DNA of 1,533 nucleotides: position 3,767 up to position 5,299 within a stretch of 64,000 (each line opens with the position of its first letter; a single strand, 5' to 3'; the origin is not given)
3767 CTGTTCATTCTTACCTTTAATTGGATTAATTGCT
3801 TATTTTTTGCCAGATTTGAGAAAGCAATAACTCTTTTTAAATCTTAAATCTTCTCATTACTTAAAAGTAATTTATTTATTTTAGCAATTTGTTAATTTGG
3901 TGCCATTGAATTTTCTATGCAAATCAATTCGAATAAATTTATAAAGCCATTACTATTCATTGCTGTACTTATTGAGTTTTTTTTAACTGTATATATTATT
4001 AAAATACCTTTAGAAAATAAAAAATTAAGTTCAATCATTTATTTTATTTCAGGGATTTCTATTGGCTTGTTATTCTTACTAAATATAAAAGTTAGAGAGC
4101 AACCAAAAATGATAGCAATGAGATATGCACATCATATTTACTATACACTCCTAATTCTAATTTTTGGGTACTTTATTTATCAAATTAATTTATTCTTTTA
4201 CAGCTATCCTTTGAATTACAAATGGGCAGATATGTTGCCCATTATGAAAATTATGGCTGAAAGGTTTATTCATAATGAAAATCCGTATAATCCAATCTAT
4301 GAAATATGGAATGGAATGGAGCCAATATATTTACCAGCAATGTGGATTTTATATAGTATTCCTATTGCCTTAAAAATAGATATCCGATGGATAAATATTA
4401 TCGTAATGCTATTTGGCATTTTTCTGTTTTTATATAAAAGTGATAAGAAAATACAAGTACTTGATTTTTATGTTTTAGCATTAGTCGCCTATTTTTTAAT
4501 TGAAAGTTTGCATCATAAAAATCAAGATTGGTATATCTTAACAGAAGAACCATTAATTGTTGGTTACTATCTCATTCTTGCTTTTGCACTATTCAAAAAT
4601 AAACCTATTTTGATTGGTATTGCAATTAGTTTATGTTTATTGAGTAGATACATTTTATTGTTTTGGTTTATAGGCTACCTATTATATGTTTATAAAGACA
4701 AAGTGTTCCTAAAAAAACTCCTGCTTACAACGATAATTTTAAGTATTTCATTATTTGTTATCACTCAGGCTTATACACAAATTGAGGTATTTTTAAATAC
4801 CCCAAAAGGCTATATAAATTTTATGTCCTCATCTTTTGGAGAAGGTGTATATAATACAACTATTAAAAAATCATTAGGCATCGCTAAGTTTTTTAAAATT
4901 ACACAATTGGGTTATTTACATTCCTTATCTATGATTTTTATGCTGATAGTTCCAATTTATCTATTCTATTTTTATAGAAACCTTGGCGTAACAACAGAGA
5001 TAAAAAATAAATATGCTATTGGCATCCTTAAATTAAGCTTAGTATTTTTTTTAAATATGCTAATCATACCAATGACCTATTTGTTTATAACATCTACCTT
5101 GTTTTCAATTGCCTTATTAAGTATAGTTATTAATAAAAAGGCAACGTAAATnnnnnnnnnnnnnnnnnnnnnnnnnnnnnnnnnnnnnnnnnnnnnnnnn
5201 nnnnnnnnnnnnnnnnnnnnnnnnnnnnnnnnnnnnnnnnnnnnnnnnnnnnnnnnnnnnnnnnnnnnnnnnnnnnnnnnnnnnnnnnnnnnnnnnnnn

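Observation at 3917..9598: mtgA-linked envelope cluster with a membrane-anchored sulfotransferase and two large GT-C-like polytopic proteins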

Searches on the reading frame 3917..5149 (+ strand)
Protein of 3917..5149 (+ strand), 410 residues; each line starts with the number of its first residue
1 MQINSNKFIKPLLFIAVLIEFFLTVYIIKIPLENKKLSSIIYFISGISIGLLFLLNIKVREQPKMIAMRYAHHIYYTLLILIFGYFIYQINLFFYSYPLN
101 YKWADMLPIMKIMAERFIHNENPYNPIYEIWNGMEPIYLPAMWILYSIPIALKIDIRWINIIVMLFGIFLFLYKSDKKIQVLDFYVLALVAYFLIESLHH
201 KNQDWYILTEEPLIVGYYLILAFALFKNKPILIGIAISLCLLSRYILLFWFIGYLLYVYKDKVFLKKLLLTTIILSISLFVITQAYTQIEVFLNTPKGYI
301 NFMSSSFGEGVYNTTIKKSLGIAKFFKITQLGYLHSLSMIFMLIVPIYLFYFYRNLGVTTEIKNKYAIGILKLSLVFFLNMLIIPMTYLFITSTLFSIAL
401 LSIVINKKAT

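Call 3: search_protein_families(library=pfam, proteins=[window:3917-5149:+], max_evalue=0.1)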
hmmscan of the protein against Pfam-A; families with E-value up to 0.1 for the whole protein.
window:3917-5149:+ (410 aa): 0 families

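Call 4: search_protein_families(library=ncbifam, proteins=[window:3917-5149:+], max_evalue=0.1)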
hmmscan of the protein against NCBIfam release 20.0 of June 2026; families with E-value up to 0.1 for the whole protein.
window:3917-5149:+ (410 aa): 0 families

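Call 6: find_homologous_proteins(query=window:3917-5149:+)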
Query window:3917-5149:+ (410 aa): 241 proteins with E <= 0.001 among 8000 candidates; the best 120 are listed.
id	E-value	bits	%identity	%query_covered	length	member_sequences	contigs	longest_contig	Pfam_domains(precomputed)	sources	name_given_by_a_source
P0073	8.7e-254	860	100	100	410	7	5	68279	-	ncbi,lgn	-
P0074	6.3e-228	775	89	100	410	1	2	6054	-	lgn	-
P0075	6.4e-215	732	83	100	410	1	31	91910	-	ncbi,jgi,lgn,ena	-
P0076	4.2e-212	723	82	100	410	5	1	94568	-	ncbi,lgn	-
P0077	2.3e-134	467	57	97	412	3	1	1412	-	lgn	-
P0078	2.5e-127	444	55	95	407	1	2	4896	-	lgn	-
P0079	5.8e-107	377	60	74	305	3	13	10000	-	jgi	jgi:hypothetical protein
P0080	7.0e-78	281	43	91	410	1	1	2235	-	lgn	-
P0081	5.9e-73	265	42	97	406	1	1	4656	-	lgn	-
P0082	2.5e-61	226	36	91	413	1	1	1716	-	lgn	-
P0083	1.2e-60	224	39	97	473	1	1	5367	-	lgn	-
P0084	1.4e-58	217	37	97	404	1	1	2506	-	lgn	-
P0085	3.0e-58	216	38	90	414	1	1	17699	-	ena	-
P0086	1.0e-57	214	36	89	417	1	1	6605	-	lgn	-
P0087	2.9e-56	210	36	95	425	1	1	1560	-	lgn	-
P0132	8.6e-46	175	33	99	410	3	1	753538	-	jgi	jgi:hypothetical protein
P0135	1.2e-45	175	31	97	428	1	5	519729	-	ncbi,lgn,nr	ncbi:MAG: hypothetical protein P4L51_25185 [Puia sp.]|nr:hypothetical protein [Puia sp.]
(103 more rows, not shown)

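Call 19: predict_structure(alignment_id=A2)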
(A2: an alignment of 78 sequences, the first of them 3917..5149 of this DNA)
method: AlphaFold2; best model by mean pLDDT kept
length: 410 residues; sequences in the alignment: 78
mean_pLDDT: 93.8   pTM: 0.93
mean pLDDT of the five models: 93.8, 92.9, 92.9, 92.8, 91.9
residues with pLDDT >= 90: 352; 70-90: 50; 50-70: 3; < 50: 5
segments of 3 or more residues with pLDDT < 50: 1-3
pLDDT, mean of each block of 10 residues (from residue 1): 72 97 95 97 98 91 88 97 98 94 87 97 94 91 98 97 98 91 96 94 91 98 97 98 94 96 98 98 96 91 87 93 95 96 97 90 95 98 95 97 78
secondary structure, 60 per line:
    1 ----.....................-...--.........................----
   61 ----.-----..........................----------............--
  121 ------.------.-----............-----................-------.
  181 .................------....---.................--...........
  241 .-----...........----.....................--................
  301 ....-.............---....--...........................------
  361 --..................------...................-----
elements in order: H5-25 H32-56 H71-96 H107-118 H140-151 H157-172 H181-197 H204-207 H211-227 H230-241 H247-257 H262-282 H285-304 H306-318 H322-325 H328-354 H363-380 H387-405
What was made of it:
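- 3917..5149 (+): TM410: a 410-aa polytopic membrane protein. It is predicted to be a small GT-C-fold glycosyltransferase of the PIG-M/ALG3/ALG12 type and belongs to a family with no Pfam model. AF2 model: pLDDT 93.8, pTM 0.93 (call 19).
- On GT-C glycosyltransferase superfamily (TM410): AF2 pLDDT 93.8 (call 19).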

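Call 25: fold_search(model_id=the predicted structure, library=pdb)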
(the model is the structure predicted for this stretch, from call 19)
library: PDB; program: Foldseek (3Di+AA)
matches with E <= 10: 117; with E <= 0.001: 0
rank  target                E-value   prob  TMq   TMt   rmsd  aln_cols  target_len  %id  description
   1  8pn9_A                8.8e-02  0.98  0.41  0.28  16.8       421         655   14  Structure of human oligosaccharyltransferase OST-A complex bound to NGI-1 (released 2024-05-08)
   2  9wno_A                9.6e-02  1.00  0.51  0.52   6.0       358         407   14  Cryo-EM structure of Candida glabrata GPI mannosyltransferase I bound to Dol-P-Man (released 2025-12-03)
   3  5f15                  1.1e-01  0.99  0.40  0.31   9.6       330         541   11  Crystal Structure of ArnT from Cupriavidus metallidurans bound to Undecaprenyl phosphate (released 2016-02-17)
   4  5ezm                  1.3e-01  0.98  0.39  0.31   9.3       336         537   13  Crystal Structure of ArnT from Cupriavidus metallidurans in the apo state (released 2016-02-17)
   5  6x0o                  1.5e-01  0.89  0.35  0.17  15.9       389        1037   12  Single-Particle Cryo-EM Structure of Arabinosyltransferase EmbB from Mycobacterium smegmatis (released 2020-06-10)
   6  7oci_F                1.8e-01  0.93  0.35  0.25  17.1       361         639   14  Cryo-EM structure of yeast Ost6p containing oligosaccharyltransferase complex (released 2022-02-16)
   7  9s6r_A                1.8e-01  0.72  0.28  0.30  16.1       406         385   11  Ternary cryo-EM structure of yeast ALG3 with Dol25-PP-GlcNAc2Man5, Dol25-P-Man, and Fab (released 2026-03-18)
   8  6ezn_F                2.5e-01  0.92  0.40  0.28  16.0       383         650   11  Cryo-EM structure of the yeast oligosaccharyltransferase (OST) complex (released 2018-01-17)
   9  7bvc_B                2.6e-01  0.75  0.38  0.18  13.8       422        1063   12  Cryo-EM structure of Mycobacterium smegmatis arabinosyltransferase EmbA-EmbB-AcpM2 in complex with ethambutol (released 2020-04-29)
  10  6s7o_A                2.9e-01  0.94  0.45  0.30  16.6       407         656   14  Cryo-EM structure of human oligosaccharyltransferase complex OST-A (released 2019-12-18)
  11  8age_A                3.2e-01  0.75  0.37  0.26  13.3       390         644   11  Structure of yeast oligosaccharylransferase complex with acceptor peptide bound (released 2022-12-07)
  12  9s6t_A                3.5e-01  0.87  0.36  0.32  11.3       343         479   12  Ternary cryo-EM structure of chicken ALG12 with Dol25-PP-GlcNAc2Man7, Dol25-P-Man, and Fab (released 2026-03-18)
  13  7wld_U                4.0e-01  0.84  0.37  0.37  10.4       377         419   11  Cryo-EM structure of the human glycosylphosphatidylinositol transamidase complex at 2.53 Angstrom resolution (released 2022-04-27)
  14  7bve_A                4.5e-01  0.72  0.40  0.19  14.2       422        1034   13  Cryo-EM structure of Mycobacterium smegmatis arabinosyltransferase EmbC2-AcpM2 in complex with ethambutol (released 2020-04-29)
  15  8imx_U                5.8e-01  0.75  0.39  0.39   8.3       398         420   11  Cryo-EM structure of GPI-T with a chimeric GPI-anchored protein (released 2023-08-16)
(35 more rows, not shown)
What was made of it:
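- On GT-C glycosyltransferase superfamily (TM410): Foldseek ranks 1-21 are all GT-C enzymes with probability 0.41-1.0 and a best TM-score of 0.51/0.52, but the E-values are 0.09-0.8, so the support is moderate (call 25).
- Closest known: GPI mannosyltransferase I. Same: Its best structural match is 9wno_A, with TM 0.51/0.52 over 358 columns and probability 1.0 (call 25).
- The Foldseek E-values for TM410 are weak (0.09 and above, call 25).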

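Call 56: find_encoding_contigs(protein=P0132, flank=6000, max_places=1)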
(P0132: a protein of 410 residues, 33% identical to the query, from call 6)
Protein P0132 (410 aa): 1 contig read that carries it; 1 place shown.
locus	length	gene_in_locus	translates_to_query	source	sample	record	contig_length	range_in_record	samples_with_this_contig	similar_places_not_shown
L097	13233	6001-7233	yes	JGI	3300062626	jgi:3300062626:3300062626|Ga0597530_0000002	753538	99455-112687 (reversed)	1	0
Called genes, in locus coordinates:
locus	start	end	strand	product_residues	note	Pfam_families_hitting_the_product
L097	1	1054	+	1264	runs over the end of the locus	PF13620:CarboxypepD_reg, PF13715:CarbopepD_reg_2, PF07715:Plug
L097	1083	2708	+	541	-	PF12771:SusD-like_2, PF12741:SusD-like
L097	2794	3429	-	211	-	PF00484:Pro_CA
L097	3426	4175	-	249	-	PF00106:adh_short, PF08659:KR, PF23441:SDR (faint), PF13561:adh_short_C2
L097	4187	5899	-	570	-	PF02463:SMC_N (weak), PF13175:AAA_15, PF13476:AAA_23 (weak), PF13514:AAA_27 (weak), PF13555:AAA_29 (weak), PF13304:AAA_21 (weak)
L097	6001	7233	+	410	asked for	-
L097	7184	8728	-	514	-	PF03321:GH3, PF23571:GH3_M, PF23572:GH3_C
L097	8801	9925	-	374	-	PF00005:ABC_tran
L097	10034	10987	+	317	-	PF02219:MTHFR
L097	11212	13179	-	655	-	PF13616:Rotamase_3, PF00639:Rotamase, PF13145:Rotamase_2 (faint), PF13616:Rotamase_3, PF00639:Rotamase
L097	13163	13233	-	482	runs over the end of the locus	PF17127:DUF5106, PF00578:AhpC-TSA, PF13905:Thioredoxin_8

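Call 57: find_encoding_contigs(protein=P0135, flank=6000, max_places=1)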
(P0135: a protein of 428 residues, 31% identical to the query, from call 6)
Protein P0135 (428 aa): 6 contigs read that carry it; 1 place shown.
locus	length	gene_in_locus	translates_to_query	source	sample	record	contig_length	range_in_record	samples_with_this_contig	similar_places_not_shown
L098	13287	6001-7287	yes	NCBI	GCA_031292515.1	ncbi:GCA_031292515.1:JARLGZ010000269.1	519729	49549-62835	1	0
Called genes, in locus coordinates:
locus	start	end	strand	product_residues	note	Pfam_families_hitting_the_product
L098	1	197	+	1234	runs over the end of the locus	PF13620:CarboxypepD_reg, PF13715:CarbopepD_reg_2, PF07715:Plug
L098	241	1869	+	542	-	PF12771:SusD-like_2, PF14322:SusD-like_3, PF12741:SusD-like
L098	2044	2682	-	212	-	PF00484:Pro_CA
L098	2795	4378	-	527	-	PF00916:Sulfate_transp, PF16983:MFS_MOT1 (weak)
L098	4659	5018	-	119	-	-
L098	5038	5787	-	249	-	PF00106:adh_short, PF08659:KR, PF13561:adh_short_C2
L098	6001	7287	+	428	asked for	-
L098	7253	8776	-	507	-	PF03321:GH3, PF23571:GH3_M, PF23572:GH3_C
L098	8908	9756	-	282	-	PF00005:ABC_tran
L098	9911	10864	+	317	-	PF02219:MTHFR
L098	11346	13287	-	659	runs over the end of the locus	PF13616:Rotamase_3, PF00639:Rotamase, PF13616:Rotamase_3, PF00639:Rotamase, PF13145:Rotamase_2 (weak)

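Call 67: search_protein_families(library=pfam, alignment_id=A2, max_evalue=1)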
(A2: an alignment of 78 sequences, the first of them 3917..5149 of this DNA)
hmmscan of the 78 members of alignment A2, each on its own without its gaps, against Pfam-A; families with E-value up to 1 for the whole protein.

A. member 1, window:3917-5149:+ (410 aa): 0 families

B. families by the number of members that match (of 78 scanned): 20 families
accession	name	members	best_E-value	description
PF16080.10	Phage_holin_2_3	4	0.051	Bacteriophage holin family HP1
PF08155.16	NOGCT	3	0.12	NOGCT (NUC087) domain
PF13231.12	PMT_2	1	0.0059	Dolichyl-phosphate-mannose-protein mannosyltransferase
PF07843.16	DUF1634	1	0.0093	Protein of unknown function (DUF1634)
PF09997.14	DUF2238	1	0.015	Predicted membrane protein (DUF2238)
PF13564.11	DoxX_2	1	0.021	DoxX-like family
PF00351.26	Biopterin_H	1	0.024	Biopterin-dependent aromatic amino acid hydroxylase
PF11591.13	2Fe-2S_Ferredox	1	0.024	Ferredoxin chloroplastic transit peptide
PF11877.13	DUF3397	1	0.029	Protein of unknown function (DUF3397)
PF06862.17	Utp25_C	1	0.036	Utp25, C-terminal domain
PF16311.10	TMEM100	1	0.065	Transmembrane protein 100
PF19857.4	DUF6332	1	0.12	Family of unknown function (DUF6332)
PF09147.15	CarA_N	1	0.13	Carbapenam-3-carboxylate synthase, N-terminal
PF17463.7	GP79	1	0.13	Gene product 79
PF07225.17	NDUF_B4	1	0.17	NADH-ubiquinone oxidoreductase B15 subunit (NDUFB4)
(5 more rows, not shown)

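Call 78: search_protein_representatives(alignment_id=A2)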
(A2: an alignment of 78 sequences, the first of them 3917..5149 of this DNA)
Query: 78 sequences, 410 profile positions. Proteins with E-value up to 0.001 (for the whole library): 1107; up to 1e-10: 718; up to 1e-30: 493. The best 150 are listed.
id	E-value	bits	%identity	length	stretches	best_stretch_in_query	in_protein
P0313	1.5e-168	577.5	-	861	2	8-402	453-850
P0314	1.2e-159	548.2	-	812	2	9-403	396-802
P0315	4.8e-152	523.1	-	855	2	4-404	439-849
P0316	1.7e-139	481.8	-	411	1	6-406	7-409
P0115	1.3e-137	475.6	-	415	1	6-406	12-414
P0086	3.5e-136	470.9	-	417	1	6-408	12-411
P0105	6.5e-133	460.1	-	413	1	8-403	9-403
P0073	1.0e-131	456.2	-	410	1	2-405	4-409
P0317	1.0e-130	452.9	-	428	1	4-406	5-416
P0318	1.3e-130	452.6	-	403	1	10-404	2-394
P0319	1.0e-129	449.6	-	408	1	6-404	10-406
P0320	1.4e-128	445.9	-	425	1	6-407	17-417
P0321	1.5e-128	445.8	-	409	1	6-405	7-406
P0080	6.1e-128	443.8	-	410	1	4-408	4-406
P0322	3.5e-127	441.2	-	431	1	2-405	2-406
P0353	3.3e-111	388.6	-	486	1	8-387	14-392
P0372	7.0e-104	364.5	-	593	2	4-402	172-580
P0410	8.8e-84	298.3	-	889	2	5-403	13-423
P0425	2.1e-73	264.2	-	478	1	11-404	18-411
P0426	2.2e-73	264.1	-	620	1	10-404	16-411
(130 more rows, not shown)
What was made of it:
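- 3917..5149 (+): The family has 1107 representative clusters at E<=1e-3 (call 78).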

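Call 79: search_protein_families(library=pfam, proteins=[P0313, P0314, P0315, P0410, P0372, P0426, P0353, P0425], max_evalue=0.01)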
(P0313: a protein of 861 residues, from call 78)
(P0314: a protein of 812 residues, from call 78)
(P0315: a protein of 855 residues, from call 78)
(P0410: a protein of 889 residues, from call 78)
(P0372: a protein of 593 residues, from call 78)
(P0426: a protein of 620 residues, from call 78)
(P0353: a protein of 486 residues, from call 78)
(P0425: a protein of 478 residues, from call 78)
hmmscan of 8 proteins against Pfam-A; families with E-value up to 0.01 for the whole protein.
P0313 (861 aa): 0 families

P0314 (812 aa): 0 families

P0315 (855 aa): 0 families

P0410 (889 aa): 0 families

P0372 (593 aa): 0 families

P0426 (620 aa): 0 families

P0353 (486 aa): 0 families

P0425 (478 aa): 0 families
